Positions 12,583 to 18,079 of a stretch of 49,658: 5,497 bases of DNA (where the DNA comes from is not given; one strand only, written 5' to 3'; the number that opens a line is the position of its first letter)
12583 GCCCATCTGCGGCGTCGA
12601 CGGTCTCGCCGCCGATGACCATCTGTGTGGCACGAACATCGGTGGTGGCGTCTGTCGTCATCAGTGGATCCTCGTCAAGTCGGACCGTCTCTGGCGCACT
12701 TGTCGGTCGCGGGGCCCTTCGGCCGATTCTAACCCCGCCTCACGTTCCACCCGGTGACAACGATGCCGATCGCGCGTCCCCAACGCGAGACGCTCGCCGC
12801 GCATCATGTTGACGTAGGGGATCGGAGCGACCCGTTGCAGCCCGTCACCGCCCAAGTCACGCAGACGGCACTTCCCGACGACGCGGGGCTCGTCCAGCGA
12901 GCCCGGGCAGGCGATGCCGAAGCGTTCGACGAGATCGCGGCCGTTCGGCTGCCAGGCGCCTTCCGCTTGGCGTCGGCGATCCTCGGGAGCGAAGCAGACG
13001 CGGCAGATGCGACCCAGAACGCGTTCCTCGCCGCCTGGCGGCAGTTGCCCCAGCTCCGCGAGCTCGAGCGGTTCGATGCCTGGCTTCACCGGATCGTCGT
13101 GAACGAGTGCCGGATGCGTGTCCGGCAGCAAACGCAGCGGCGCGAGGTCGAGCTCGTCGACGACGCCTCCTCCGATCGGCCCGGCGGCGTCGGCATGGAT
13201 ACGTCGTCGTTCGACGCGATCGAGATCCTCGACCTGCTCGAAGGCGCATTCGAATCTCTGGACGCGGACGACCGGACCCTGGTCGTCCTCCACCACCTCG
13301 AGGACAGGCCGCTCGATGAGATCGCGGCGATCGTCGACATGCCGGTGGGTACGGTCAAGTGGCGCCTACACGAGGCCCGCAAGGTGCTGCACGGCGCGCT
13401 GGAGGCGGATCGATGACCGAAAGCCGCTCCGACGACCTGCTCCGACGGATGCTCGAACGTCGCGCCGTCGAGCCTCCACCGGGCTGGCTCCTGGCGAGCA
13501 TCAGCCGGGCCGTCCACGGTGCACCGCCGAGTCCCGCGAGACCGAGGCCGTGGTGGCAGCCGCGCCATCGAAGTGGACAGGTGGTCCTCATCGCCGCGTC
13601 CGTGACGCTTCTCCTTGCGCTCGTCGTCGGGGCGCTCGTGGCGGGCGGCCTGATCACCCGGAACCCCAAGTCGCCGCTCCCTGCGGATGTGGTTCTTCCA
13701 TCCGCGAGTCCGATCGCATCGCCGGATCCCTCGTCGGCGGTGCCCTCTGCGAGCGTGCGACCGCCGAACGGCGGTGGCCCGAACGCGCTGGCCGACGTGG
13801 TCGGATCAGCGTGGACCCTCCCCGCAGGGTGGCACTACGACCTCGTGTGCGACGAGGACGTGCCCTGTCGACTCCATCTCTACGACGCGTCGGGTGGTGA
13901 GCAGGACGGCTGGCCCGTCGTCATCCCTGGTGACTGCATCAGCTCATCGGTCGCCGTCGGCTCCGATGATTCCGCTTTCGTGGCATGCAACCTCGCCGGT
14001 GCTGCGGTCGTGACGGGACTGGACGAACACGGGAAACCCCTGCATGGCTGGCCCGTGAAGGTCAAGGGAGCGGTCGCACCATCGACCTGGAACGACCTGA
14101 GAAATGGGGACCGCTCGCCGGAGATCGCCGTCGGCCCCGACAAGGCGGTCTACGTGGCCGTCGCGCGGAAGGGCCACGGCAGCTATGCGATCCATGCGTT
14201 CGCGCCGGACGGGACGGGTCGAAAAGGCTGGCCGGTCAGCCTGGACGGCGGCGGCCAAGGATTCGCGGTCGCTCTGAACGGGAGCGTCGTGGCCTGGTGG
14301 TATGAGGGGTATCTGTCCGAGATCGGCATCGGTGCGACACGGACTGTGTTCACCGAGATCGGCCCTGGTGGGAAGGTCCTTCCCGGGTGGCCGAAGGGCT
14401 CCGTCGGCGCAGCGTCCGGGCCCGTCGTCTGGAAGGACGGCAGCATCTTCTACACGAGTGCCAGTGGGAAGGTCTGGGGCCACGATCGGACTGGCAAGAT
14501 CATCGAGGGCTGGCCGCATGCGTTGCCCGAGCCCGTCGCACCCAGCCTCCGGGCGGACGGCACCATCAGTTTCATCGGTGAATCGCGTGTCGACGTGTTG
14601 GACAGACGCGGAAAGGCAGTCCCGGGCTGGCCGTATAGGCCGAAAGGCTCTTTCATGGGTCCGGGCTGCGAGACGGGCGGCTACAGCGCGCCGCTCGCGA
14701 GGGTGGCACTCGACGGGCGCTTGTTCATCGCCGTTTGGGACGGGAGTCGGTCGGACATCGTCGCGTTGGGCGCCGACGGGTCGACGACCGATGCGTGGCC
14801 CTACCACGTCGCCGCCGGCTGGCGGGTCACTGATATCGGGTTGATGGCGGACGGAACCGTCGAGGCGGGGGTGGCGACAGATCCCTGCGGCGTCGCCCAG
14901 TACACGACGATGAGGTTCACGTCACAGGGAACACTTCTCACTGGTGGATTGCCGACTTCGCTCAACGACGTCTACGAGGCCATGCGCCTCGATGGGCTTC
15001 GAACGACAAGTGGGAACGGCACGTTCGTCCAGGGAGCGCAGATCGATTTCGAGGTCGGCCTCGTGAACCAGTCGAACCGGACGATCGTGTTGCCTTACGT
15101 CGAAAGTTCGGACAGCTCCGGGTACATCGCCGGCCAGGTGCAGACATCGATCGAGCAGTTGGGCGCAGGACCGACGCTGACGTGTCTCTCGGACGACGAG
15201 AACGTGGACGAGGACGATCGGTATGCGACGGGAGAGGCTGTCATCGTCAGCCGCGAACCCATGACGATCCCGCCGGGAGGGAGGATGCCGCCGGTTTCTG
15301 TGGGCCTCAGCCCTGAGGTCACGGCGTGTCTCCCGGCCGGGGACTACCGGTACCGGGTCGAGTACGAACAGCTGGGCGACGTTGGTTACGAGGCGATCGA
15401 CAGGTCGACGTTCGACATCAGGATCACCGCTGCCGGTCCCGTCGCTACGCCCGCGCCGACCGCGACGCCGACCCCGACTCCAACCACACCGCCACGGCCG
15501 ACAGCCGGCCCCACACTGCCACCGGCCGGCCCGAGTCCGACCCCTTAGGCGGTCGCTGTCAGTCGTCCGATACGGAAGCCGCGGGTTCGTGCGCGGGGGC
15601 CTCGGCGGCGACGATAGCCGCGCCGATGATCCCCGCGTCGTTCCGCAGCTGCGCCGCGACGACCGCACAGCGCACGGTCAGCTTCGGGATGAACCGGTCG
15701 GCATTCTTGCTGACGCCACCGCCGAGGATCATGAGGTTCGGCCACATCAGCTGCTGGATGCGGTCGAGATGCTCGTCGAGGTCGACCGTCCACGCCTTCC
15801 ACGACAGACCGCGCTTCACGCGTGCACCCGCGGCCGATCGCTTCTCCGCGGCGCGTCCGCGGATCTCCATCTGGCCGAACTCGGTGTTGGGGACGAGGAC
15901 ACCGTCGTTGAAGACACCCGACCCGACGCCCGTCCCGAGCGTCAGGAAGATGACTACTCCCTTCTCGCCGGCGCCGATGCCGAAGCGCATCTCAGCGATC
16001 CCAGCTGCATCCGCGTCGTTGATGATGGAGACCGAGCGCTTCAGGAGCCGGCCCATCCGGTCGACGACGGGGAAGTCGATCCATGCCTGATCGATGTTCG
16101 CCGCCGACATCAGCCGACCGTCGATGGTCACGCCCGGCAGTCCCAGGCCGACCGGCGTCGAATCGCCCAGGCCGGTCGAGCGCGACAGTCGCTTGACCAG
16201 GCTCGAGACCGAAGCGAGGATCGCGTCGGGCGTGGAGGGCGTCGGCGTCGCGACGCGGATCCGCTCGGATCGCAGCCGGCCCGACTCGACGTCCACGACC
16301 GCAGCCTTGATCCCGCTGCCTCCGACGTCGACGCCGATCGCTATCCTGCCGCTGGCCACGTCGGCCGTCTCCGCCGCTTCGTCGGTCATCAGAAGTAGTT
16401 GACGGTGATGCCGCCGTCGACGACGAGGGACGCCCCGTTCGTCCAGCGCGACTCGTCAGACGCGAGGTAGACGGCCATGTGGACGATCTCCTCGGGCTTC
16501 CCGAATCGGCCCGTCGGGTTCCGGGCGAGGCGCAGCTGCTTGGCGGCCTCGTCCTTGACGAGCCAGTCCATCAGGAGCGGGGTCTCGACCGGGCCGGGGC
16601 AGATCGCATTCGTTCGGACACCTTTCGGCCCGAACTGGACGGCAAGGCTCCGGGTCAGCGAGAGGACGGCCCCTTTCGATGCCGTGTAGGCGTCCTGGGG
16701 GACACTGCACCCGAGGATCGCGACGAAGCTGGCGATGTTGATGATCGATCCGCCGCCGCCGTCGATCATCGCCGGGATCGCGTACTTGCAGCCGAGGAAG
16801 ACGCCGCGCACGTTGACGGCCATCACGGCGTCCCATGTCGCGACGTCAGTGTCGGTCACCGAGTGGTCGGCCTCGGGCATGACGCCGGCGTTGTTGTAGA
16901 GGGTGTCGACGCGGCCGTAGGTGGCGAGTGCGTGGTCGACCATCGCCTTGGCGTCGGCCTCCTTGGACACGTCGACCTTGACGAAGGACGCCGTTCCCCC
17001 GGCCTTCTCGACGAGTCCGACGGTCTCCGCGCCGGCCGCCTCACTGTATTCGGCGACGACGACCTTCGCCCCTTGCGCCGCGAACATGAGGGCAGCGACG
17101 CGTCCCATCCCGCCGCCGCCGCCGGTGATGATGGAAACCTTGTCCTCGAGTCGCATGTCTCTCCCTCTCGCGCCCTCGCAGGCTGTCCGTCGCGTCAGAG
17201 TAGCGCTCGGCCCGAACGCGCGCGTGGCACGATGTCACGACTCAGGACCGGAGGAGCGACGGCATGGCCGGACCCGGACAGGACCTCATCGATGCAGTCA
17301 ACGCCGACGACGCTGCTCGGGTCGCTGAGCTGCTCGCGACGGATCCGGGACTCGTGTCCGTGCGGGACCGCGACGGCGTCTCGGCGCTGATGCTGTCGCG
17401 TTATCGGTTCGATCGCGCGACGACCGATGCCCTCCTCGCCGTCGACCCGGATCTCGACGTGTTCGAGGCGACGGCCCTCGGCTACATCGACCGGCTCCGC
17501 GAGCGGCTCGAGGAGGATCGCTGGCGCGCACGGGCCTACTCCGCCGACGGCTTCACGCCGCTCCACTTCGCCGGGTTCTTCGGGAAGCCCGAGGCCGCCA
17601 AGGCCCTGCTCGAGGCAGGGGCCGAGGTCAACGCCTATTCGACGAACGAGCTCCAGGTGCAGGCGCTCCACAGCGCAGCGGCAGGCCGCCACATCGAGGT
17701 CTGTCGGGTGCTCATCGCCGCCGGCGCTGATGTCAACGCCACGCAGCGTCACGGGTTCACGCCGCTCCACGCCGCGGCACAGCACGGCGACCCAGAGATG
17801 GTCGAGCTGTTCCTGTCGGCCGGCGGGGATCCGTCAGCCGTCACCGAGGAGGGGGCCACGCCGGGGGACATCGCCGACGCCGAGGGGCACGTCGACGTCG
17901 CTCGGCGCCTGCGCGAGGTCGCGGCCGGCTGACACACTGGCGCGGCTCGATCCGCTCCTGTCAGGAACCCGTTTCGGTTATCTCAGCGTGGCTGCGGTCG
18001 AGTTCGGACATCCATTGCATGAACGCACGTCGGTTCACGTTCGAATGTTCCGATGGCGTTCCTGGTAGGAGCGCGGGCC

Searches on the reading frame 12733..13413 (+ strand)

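Call 23: search_protein_families(library=pfam, proteins=[window:12733-13413:+], max_evalue=0.00001)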
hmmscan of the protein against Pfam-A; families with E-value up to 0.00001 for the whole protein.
window:12733-13413:+ (227 aa): 3 families
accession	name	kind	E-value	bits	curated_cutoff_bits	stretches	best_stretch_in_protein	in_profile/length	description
PF04542.20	Sigma70_r2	-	6.1e-14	52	24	1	74-134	7-69/71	Sigma-70 region 2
PF08281.18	Sigma70_r4_2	-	9.1e-11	41.7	25.7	1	168-217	3-52/54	Sigma-70, region 4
PF04545.22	Sigma70_r4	-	4.5e-08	32.9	24.1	1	172-219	1-48/50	Sigma-70, region 4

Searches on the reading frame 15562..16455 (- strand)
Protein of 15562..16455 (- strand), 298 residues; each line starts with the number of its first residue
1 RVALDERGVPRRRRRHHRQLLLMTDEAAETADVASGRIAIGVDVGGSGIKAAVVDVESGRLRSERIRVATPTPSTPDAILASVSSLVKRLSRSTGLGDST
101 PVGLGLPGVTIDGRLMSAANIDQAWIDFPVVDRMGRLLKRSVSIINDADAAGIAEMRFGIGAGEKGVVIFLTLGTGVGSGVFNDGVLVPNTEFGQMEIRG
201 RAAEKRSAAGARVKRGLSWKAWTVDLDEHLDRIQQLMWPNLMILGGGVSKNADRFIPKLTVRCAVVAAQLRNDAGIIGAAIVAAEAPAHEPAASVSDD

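Call 23: search_protein_families(library=pfam, proteins=[window:15562-16455:-], max_evalue=0.00001)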
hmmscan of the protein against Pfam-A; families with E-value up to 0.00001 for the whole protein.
window:15562-16455:- (298 aa): 1 family
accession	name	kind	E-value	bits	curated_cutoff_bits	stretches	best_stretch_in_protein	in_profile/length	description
PF00480.26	ROK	-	2.6e-23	83.4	22.9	1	40-187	2-144/294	ROK family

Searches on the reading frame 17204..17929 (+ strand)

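Call 23: search_protein_families(library=pfam, proteins=[window:17204-17929:+], max_evalue=0.00001)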
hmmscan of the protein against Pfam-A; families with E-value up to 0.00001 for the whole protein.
window:17204-17929:+ (242 aa): 5 families
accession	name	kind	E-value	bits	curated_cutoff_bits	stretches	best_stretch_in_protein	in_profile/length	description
PF12796.13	Ank_2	-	2.4e-28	99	27.3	2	155-237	1-80/90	Ankyrin repeats (3 copies)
PF00023.36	Ank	-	4.5e-25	86.7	21.1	1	183-214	1-32/33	Ankyrin repeat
PF13637.12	Ank_4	-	1e-22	80.1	22.7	2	155-204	1-50/50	Ankyrin repeats (many copies)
PF13857.12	Ank_5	-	3.3e-17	62.8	27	1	170-224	1-56/56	Ankyrin repeats (many copies)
PF13606.12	Ank_3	-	6.6e-16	57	22.3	0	183-211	1-29/30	Ankyrin repeat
